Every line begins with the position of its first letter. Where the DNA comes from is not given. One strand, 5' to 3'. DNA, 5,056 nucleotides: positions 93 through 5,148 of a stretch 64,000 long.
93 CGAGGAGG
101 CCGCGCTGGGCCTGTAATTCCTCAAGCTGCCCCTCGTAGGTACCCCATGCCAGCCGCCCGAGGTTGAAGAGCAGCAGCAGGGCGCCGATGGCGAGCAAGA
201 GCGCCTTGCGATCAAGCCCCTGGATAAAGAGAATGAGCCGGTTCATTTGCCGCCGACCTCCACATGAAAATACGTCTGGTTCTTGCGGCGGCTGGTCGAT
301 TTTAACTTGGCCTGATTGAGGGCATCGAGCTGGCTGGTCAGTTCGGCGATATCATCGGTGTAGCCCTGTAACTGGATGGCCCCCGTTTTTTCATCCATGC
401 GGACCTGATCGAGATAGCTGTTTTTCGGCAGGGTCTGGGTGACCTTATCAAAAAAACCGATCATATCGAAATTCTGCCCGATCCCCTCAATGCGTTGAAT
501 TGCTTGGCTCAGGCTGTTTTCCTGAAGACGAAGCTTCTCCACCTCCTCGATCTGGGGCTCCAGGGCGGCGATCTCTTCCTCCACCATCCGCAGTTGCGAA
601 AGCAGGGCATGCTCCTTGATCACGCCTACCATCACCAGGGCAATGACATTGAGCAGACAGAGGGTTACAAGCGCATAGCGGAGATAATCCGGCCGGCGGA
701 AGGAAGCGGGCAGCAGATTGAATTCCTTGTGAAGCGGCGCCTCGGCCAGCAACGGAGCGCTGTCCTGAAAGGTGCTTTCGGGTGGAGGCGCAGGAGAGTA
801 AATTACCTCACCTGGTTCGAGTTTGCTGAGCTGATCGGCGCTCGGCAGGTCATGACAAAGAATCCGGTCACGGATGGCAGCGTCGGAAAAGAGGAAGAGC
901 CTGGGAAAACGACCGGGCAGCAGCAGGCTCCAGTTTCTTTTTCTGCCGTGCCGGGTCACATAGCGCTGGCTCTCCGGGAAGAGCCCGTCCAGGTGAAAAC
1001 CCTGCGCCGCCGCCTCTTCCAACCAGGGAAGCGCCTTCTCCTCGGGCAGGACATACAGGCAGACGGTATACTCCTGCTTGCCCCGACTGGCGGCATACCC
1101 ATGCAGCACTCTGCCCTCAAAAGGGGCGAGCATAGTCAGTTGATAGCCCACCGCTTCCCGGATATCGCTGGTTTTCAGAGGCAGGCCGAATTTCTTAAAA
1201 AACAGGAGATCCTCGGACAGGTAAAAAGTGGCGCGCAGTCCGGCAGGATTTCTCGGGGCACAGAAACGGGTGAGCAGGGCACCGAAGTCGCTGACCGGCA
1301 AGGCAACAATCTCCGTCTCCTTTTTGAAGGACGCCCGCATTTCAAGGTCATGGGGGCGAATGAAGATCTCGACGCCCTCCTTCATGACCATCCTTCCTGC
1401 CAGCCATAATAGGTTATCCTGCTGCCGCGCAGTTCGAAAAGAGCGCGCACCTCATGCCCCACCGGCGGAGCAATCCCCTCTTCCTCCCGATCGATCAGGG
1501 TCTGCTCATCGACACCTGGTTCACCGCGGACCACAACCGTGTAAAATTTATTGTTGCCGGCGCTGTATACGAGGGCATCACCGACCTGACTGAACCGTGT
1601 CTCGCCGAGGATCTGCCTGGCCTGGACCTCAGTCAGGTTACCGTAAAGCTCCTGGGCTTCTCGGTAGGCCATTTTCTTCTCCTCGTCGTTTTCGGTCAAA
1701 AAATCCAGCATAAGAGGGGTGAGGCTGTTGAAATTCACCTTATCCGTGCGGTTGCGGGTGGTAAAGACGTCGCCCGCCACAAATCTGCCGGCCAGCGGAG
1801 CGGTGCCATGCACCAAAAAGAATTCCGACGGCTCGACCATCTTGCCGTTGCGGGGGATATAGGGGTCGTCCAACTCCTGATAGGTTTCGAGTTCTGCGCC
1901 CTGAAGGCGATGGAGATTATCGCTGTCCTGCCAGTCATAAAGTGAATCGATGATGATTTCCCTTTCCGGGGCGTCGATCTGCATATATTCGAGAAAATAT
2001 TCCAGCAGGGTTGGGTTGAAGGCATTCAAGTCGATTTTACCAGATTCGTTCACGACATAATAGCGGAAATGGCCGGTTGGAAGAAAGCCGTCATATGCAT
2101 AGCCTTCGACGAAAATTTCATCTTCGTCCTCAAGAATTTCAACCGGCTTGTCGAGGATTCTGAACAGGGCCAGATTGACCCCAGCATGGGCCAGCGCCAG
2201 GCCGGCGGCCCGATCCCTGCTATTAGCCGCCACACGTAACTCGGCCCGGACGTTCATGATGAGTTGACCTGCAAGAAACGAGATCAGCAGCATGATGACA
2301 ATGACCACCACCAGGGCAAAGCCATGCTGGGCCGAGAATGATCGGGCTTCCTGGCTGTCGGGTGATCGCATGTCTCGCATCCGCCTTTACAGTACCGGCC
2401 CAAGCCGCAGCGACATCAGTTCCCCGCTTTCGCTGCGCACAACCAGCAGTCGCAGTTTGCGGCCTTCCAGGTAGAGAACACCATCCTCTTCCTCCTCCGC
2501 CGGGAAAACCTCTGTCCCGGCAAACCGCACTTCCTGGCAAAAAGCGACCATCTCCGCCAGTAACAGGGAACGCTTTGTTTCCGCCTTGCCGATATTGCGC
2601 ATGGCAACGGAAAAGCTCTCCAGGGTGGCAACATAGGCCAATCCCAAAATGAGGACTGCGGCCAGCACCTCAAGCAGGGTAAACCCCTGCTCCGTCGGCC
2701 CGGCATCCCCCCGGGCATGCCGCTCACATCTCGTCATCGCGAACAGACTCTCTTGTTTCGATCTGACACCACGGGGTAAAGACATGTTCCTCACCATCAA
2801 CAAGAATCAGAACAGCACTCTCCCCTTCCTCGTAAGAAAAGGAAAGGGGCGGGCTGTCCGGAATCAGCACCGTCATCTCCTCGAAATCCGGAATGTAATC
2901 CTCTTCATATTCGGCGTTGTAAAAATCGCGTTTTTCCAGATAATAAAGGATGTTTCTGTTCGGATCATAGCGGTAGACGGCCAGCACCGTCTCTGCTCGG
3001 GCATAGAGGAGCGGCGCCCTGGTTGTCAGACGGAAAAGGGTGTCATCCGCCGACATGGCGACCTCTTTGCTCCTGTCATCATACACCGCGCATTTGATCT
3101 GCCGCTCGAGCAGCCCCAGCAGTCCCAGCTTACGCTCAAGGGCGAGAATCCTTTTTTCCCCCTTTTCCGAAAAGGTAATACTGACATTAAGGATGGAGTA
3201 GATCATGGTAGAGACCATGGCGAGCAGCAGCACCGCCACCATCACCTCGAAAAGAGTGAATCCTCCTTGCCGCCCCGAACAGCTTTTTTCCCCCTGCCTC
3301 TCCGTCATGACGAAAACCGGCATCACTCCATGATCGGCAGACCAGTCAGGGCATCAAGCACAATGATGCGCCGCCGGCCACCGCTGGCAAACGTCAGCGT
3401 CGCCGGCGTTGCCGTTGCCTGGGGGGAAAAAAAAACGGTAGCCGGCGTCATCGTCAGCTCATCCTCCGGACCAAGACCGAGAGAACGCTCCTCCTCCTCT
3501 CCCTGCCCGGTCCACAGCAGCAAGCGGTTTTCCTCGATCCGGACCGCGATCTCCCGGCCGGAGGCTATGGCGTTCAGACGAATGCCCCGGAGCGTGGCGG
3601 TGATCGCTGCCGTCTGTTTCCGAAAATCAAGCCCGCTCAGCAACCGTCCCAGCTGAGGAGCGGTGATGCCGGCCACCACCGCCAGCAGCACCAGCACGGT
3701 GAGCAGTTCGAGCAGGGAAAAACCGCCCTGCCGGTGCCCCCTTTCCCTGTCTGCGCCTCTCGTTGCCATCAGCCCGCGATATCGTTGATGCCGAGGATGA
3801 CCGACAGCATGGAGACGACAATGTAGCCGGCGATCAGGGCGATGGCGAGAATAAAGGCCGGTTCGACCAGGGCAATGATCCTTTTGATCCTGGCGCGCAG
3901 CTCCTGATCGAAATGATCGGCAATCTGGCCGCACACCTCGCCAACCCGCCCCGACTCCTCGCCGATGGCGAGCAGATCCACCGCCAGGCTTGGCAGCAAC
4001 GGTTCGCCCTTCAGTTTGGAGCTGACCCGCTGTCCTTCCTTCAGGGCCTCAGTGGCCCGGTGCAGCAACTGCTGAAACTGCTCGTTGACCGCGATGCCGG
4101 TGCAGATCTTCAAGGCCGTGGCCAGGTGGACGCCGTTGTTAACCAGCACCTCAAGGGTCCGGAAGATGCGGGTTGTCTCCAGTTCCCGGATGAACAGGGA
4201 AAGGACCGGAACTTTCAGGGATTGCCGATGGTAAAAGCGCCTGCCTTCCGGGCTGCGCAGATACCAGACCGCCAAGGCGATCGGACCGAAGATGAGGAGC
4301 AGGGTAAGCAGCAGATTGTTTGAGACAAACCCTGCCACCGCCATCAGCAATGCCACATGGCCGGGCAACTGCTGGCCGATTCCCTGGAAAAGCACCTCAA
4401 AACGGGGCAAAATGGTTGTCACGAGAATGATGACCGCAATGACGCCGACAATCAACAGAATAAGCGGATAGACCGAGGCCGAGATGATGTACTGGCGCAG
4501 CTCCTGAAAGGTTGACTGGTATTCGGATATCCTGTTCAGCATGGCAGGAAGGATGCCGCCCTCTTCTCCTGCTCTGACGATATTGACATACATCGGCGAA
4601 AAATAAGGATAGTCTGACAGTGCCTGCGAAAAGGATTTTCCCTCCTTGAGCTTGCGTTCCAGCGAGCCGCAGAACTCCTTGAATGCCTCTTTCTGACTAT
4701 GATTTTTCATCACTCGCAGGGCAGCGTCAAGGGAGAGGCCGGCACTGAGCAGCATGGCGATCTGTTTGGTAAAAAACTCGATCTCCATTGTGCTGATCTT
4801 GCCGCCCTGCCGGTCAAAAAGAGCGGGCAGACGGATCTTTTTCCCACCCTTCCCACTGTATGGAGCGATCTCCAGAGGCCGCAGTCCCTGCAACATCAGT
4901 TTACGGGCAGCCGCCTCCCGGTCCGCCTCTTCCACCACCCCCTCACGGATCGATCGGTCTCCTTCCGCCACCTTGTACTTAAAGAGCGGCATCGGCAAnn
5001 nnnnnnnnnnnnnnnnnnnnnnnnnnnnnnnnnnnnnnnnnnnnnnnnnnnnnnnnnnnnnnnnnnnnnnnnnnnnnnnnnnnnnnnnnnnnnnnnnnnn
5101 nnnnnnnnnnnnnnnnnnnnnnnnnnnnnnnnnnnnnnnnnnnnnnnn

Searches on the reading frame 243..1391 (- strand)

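Call 69: search_protein_families(library=pfam, proteins=[window:243-1391:-], max_evalue=0.0001)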
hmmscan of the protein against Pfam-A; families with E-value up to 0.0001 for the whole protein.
window:243-1391:- (382 aa): 1 family
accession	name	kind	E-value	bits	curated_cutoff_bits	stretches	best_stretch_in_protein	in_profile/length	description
PF05137.18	PilN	-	5.1e-05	23.7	22.8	0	313-363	2-56/78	Fimbrial assembly protein (PilN)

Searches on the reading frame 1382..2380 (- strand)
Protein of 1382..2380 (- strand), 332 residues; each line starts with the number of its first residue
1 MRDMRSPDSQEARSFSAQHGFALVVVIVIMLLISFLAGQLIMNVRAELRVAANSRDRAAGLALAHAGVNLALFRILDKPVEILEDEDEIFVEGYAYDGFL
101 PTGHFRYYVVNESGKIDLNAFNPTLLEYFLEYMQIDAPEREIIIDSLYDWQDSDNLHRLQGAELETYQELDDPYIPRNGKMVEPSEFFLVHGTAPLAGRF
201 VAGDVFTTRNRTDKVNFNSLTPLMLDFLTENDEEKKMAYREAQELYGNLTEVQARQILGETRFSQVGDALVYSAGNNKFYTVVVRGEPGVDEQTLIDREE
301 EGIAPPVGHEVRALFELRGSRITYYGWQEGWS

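Call 69: search_protein_families(library=pfam, proteins=[window:1382-2380:-], max_evalue=0.0001)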
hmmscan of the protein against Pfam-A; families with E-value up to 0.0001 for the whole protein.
window:1382-2380:- (332 aa): 1 family
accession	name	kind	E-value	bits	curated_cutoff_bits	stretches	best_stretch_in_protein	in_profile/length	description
PF21687.3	T2SSK_1st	-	1.2e-11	45.7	26.2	1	123-194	20-91/107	Type II secretion system (T2SS), protein K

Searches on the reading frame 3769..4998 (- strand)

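Call 69: search_protein_families(library=pfam, proteins=[window:3769-4998:-], max_evalue=0.0001)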
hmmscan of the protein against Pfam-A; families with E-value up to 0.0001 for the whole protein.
window:3769-4998:- (409 aa): 1 family
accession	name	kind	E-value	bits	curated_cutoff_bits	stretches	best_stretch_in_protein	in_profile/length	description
PF00482.28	T2SSF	-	1.5e-52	177.3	25.2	2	76-198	1-125/125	Type II secretion system (T2SS), protein F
